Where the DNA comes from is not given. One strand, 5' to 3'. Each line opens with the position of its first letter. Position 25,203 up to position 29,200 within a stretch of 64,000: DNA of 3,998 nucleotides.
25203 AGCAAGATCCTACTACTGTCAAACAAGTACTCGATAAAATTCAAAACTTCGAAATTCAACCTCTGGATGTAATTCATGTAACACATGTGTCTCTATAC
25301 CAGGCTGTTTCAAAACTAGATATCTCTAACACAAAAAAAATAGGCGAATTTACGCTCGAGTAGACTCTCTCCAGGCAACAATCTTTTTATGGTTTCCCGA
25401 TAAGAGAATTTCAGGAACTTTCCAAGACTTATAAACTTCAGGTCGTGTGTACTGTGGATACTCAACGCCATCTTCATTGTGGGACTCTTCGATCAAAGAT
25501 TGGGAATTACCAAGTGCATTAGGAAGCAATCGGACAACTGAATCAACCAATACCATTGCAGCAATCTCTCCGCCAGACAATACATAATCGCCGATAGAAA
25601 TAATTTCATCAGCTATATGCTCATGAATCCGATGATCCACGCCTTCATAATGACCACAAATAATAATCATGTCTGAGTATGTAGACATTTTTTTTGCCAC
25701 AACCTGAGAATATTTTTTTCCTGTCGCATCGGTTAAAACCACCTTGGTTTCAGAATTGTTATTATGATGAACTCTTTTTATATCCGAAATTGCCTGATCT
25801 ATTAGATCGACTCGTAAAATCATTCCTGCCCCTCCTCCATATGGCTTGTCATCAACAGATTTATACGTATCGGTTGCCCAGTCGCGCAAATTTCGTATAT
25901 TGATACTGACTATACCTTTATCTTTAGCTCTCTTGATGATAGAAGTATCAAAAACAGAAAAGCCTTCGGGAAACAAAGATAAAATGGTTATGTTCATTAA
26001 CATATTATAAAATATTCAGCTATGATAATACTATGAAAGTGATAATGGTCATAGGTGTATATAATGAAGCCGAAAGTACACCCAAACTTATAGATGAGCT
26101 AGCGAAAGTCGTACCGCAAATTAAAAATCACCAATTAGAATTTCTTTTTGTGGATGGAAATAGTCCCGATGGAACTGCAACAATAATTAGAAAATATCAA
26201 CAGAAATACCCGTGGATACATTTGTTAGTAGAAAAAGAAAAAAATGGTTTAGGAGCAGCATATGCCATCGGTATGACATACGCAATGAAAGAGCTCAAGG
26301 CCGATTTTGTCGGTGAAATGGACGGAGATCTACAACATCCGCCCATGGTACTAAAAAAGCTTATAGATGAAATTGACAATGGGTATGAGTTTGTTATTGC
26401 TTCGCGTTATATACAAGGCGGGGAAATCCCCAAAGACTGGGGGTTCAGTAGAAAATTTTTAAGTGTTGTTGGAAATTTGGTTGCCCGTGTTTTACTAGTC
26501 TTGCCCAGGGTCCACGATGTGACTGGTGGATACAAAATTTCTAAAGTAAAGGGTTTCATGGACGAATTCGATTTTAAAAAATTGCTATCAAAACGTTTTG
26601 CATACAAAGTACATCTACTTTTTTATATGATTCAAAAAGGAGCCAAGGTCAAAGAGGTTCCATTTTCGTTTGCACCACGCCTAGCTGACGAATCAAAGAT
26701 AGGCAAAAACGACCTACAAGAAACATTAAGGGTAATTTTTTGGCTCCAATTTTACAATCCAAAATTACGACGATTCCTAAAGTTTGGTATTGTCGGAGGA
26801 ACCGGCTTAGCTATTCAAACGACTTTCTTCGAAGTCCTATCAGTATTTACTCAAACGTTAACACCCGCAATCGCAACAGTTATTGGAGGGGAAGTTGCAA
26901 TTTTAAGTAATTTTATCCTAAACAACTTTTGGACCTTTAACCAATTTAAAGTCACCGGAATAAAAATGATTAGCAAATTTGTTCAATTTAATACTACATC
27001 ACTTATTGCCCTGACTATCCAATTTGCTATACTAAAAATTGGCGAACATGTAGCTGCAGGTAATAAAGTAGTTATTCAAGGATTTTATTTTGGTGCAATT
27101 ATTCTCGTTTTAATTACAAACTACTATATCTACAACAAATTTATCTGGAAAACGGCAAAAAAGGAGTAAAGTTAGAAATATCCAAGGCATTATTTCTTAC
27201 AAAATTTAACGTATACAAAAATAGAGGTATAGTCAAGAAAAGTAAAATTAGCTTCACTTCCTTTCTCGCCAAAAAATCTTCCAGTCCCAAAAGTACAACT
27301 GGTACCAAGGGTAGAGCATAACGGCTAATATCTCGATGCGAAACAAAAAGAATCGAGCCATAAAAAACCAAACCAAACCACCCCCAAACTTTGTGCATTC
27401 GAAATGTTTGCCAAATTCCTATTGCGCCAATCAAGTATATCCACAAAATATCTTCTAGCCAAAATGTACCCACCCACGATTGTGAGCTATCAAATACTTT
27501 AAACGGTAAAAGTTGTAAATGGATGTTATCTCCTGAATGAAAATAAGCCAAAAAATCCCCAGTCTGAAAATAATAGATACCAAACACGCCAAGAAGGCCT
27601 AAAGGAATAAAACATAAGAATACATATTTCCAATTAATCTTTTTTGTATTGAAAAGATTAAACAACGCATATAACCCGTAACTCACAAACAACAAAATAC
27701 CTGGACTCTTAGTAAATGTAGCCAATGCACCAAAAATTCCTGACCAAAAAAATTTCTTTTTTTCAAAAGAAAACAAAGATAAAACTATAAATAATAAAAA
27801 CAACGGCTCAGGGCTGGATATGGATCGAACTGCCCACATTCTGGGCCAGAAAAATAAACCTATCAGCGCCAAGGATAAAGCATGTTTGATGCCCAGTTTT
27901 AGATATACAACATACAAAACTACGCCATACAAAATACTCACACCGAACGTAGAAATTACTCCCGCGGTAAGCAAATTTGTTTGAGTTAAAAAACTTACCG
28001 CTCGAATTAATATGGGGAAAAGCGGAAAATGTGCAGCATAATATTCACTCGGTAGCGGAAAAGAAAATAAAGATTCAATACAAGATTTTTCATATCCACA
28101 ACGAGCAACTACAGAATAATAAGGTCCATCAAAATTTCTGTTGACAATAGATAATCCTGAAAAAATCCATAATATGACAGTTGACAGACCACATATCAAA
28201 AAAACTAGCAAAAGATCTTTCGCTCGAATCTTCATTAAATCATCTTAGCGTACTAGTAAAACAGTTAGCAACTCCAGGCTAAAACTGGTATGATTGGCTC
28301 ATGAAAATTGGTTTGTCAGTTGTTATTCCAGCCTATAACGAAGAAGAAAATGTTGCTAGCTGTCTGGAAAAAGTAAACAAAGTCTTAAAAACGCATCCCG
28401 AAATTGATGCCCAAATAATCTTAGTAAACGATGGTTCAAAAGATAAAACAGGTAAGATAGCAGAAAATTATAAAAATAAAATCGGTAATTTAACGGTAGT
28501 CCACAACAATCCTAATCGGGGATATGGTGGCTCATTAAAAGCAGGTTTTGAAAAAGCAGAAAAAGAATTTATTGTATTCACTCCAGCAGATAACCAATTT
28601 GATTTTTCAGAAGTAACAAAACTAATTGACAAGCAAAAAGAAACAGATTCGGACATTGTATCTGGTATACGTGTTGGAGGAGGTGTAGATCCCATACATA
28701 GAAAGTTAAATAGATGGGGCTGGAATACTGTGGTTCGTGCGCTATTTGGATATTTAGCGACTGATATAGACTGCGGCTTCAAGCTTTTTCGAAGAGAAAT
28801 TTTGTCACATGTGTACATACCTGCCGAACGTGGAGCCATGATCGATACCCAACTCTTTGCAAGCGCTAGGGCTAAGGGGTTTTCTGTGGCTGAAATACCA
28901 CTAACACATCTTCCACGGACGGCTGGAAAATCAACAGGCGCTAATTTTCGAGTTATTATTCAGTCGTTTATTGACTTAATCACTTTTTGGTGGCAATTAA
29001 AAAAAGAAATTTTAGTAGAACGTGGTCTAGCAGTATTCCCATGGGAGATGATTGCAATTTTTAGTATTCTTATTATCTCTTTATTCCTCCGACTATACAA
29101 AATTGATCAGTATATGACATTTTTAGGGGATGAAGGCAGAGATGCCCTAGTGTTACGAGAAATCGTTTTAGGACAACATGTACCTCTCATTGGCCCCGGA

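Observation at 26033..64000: About 38-kb uninterrupted glycosylation supercluster with ~30 glycosyltransferase-type genes and pervasive translational coupling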

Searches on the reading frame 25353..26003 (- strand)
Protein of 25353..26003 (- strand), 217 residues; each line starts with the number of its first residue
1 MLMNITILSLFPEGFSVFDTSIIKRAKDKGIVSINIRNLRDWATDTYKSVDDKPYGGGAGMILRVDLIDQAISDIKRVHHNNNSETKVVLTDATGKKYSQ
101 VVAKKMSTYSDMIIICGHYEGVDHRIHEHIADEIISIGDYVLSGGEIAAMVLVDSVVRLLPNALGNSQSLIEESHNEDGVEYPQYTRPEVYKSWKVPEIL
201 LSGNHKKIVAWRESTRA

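Call 7: search_protein_families(library=pfam, proteins=[window:25353-26003:-], max_evalue=0.01)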
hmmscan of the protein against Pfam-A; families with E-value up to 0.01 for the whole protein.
window:25353-26003:- (217 aa): 2 families
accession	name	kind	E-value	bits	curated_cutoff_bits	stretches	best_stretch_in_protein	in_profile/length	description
PF01746.26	tRNA_m1G_MT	-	2.5e-53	181.1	27.3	1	24-214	2-184/195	tRNA (Guanine-1)-methyltransferase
PF14419.11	SPOUT_MTase_2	-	0.0072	16.2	28.4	1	67-158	76-169/173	AF2226-like SPOUT RNA Methylase fused to THUMP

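Call 13: list_cluster_members(proteins=[window:25353-26003:-, window:26033-27166:+, window:35640-37292:+, window:59277-60884:+, window:38709-40589:+, window:10788-15215:+])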
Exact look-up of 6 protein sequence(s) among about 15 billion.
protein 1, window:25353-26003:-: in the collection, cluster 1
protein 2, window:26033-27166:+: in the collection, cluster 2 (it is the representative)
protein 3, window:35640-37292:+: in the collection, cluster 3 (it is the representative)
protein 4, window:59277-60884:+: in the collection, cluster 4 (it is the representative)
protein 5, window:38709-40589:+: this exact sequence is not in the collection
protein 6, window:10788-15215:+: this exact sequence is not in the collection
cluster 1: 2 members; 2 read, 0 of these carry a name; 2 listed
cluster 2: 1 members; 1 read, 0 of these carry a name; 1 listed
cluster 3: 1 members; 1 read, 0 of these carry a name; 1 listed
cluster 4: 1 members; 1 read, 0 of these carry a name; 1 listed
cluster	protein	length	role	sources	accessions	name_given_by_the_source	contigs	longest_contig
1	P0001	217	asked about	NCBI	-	-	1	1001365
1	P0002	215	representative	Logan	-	-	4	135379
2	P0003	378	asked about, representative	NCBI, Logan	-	-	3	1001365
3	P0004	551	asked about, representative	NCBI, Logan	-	-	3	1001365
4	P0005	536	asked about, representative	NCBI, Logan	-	-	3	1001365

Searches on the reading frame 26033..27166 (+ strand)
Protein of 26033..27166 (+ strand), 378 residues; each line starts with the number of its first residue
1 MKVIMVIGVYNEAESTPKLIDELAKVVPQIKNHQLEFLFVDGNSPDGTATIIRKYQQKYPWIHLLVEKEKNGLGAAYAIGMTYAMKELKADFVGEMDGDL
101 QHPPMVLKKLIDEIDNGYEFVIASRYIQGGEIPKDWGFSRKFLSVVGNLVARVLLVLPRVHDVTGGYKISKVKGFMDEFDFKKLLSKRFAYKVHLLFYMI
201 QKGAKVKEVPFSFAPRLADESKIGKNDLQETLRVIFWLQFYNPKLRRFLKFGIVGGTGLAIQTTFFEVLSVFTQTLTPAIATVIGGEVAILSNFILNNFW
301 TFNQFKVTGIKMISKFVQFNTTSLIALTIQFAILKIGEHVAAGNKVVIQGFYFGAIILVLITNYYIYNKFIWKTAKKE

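Call 3: search_protein_families(library=pfam, proteins=[window:26033-27166:+], max_evalue=0.01)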
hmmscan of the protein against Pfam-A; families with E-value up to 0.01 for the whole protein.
window:26033-27166:+ (378 aa): 2 families
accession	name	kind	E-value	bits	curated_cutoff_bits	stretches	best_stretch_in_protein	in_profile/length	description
PF00535.33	Glycos_transf_2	-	4.9e-23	82.3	23.3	1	6-166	3-155/168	Glycosyl transferase family 2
PF04138.20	GtrA_DPMS_TM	-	1.6e-14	54.6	26.1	1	250-372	1-117/117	GtrA/DPMS, transmembrane domain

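Call 10: find_encoding_contigs(protein=window:26033-27166:+, flank=10000, max_places=6)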
Protein window:26033-27166:+ (378 aa): 3 contigs read that carry it; 1 place shown.
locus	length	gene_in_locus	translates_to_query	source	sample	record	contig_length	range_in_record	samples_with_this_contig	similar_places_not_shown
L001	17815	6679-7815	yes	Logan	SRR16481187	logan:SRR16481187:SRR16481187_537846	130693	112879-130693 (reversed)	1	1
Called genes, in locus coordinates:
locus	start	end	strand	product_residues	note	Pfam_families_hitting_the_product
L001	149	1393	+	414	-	-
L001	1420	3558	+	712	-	-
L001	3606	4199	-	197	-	-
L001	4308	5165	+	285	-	PF00188:CAP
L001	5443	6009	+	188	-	-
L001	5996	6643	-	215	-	PF01746:tRNA_m1G_MT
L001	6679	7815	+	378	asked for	PF00535:Glycos_transf_2, PF04138:GtrA_DPMS_TM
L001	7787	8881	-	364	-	-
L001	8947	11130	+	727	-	PF00535:Glycos_transf_2, PF13641:Glyco_tranf_2_3 (weak), PF13231:PMT_2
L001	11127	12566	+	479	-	PF13231:PMT_2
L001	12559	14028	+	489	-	-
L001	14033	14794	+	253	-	PF00535:Glycos_transf_2, PF10111:Glyco_tranf_2_2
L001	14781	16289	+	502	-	PF02366:PMT, PF13231:PMT_2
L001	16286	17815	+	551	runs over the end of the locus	PF10131:PTPS_related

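Call 11: search_protein_families(library=ncbifam, proteins=[window:26033-27166:+], max_evalue=0.01)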
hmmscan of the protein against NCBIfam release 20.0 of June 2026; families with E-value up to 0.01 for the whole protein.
window:26033-27166:+ (378 aa): 16 families
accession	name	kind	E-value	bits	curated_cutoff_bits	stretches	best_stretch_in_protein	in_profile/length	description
NF047588.1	GlcsyltransPgfSStrep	equivalog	2.7e-19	69.5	500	1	1-150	1-145/308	glycosyltransferase PgfS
NF007986.1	PRK10714.1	equivalog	2.8e-12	46.3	529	1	2-125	7-126/316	undecaprenyl-phosphate 4-deoxy-4-formamido-L-arabinose transferase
NF038302.1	EPS_HpsE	equivalog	7.2e-11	41.6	300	1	3-99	3-96/307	hormogonium polysaccharide biosynthesis glycosyltransferase HpsE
TIGR04182.1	glyco_TIGR04182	equivalog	1.2e-09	38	325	1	3-259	2-235/293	S-layer glycoprotein N-glycosyltransferase AglJ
NF041391.1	DPhHxTase_Halo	equivalog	2.5e-07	29.9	375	1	7-218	1-188/213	dolichyl-phosphate hexose transferase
NF045692.1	OglycostaseCruG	equivalog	2e-06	27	600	1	2-122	42-161/386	2'-O-glycosyltransferase CruG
NF007482.0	PRK10073.1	equivalog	2.9e-06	26.5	423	1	2-111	7-107/334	glycosyltransferase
TIGR03937.1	PgaC_IcaA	equivalog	7.9e-06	25.1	422.3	1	3-100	47-136/407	poly-beta-1,6-N-acetyl-D-glucosamine synthase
TIGR04283.1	glyco_like_mftF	equivalog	9.5e-06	25.3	182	1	6-58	4-52/221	TIGR04283 family arsenosugar biosynthesis glycosyltransferase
NF058614.1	PPMAGASynPpgS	equivalog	1.8e-05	24.3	370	1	3-129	2-117/226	polyprenyl-phospho-N-acetylgalactosaminyl synthase PpgS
NF050050.1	ProtGlycPglI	equivalog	3.3e-05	23.4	500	1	17-128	14-122/306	GalNAc(5)-diNAcBac-PP-undecaprenol beta-1,3-glucosyltransferase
TIGR03469.1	HpnB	hypoth_equivalog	6.2e-05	22.2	379.25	1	2-116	45-162/386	hopene-associated glycosyltransferase HpnB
NF053739.1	GlytfEpsEBac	equivalog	6.9e-05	21.9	450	1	2-120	2-113/265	glycosyltransferase EpsE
NF047683.1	TeichurnBiosyTuaG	equivalog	7.8e-05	22.4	400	1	15-113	16-110/252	teichuronic acid biosynthesis protein TuaG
NF041875.1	EPS_EpsD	equivalog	0.0016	17.9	370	1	5-111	3-101/325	exopolysaccharide biosynthesis glycosyltransferase EpsD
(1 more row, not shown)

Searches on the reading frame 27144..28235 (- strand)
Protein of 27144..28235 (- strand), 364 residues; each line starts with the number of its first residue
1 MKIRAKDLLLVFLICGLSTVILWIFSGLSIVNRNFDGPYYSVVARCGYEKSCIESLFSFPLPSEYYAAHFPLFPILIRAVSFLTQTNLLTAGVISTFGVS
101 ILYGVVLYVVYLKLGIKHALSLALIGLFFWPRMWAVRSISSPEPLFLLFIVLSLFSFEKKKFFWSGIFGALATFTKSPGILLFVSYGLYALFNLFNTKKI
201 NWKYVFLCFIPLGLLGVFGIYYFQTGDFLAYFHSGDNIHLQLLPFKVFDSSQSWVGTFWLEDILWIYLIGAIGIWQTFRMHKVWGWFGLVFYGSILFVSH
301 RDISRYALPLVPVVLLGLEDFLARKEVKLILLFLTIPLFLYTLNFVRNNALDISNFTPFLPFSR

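Call 3: search_protein_families(library=pfam, proteins=[window:27144-28235:-], max_evalue=0.01)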
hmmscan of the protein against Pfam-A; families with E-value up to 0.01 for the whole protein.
window:27144-28235:- (364 aa): 0 families

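Call 11: search_protein_families(library=ncbifam, proteins=[window:27144-28235:-], max_evalue=0.01)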
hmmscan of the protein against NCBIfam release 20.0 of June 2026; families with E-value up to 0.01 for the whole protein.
window:27144-28235:- (364 aa): 1 family
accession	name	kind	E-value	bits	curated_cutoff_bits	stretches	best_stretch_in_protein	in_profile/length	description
NF046093.1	AZOBR_p60025_fam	subfamily_domain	9.7e-10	38.1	150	1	66-212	90-227/232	AZOBR_p60025 family cell surface glycopolymer formation protein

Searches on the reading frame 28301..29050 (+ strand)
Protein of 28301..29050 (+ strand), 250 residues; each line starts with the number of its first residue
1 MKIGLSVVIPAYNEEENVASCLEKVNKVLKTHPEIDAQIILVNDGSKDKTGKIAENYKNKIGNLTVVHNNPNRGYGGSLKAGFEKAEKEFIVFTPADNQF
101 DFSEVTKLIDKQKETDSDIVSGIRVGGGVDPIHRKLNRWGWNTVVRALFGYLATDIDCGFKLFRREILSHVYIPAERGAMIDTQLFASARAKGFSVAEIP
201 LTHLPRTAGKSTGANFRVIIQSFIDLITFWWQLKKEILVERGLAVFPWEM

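Call 45: search_protein_families(library=ncbifam, proteins=[window:28301-29050:+], max_evalue=0.00001)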
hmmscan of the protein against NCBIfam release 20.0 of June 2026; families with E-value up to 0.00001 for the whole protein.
window:28301-29050:+ (250 aa): 18 families
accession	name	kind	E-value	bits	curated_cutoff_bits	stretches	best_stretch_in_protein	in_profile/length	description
NF007986.1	PRK10714.1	equivalog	3.3e-21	75.6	529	1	5-229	8-225/316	undecaprenyl-phosphate 4-deoxy-4-formamido-L-arabinose transferase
NF041391.1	DPhHxTase_Halo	equivalog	4.3e-18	65.1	375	1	11-207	3-187/213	dolichyl-phosphate hexose transferase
TIGR03937.1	PgaC_IcaA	equivalog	3.9e-17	62.3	422.3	1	5-112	47-150/407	poly-beta-1,6-N-acetyl-D-glucosamine synthase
TIGR04182.1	glyco_TIGR04182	equivalog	7.6e-15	55.1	325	1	6-212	3-199/293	S-layer glycoprotein N-glycosyltransferase AglJ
NF007482.0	PRK10073.1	equivalog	1.2e-14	54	423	1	4-120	7-118/334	glycosyltransferase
NF047588.1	GlcsyltransPgfSStrep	equivalog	2.2e-14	53.4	500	1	5-171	3-167/308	glycosyltransferase PgfS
TIGR04283.1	glyco_like_mftF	equivalog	3.2e-13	49.8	182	1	5-112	1-96/221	TIGR04283 family arsenosugar biosynthesis glycosyltransferase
NF058614.1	PPMAGASynPpgS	equivalog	4.8e-13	49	370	1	7-213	4-206/226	polyprenyl-phospho-N-acetylgalactosaminyl synthase PpgS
TIGR03469.1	HpnB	hypoth_equivalog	2.5e-11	43.2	379.25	1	6-121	47-169/386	hopene-associated glycosyltransferase HpnB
NF041875.1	EPS_EpsD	equivalog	1.8e-10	40.7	370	1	5-118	1-110/325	exopolysaccharide biosynthesis glycosyltransferase EpsD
NF010496.0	PRK13915.1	equivalog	2.4e-10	40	262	1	5-108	33-138/307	glucosyl-3-phosphoglycerate synthase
TIGR03111.1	glyc2_xrt_Gpos1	hypoth_equivalog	2.3e-09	36.6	363.95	1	6-119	52-162/439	TIGR03111 family XrtG-associated glycosyltransferase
NF038302.1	EPS_HpsE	equivalog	8.2e-09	34.8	300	1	4-103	2-102/307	hormogonium polysaccharide biosynthesis glycosyltransferase HpsE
TIGR03965.1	mycofact_glyco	equivalog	9.7e-09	34.6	280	1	6-97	77-164/467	mycofactocin biosynthesis glycosyltransferase MftF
NF041394.1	GtaseAglG_Halo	equivalog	1e-07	31.6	440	1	5-122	3-117/304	glucosyl-dolichyl phosphate glucuronosyltransferase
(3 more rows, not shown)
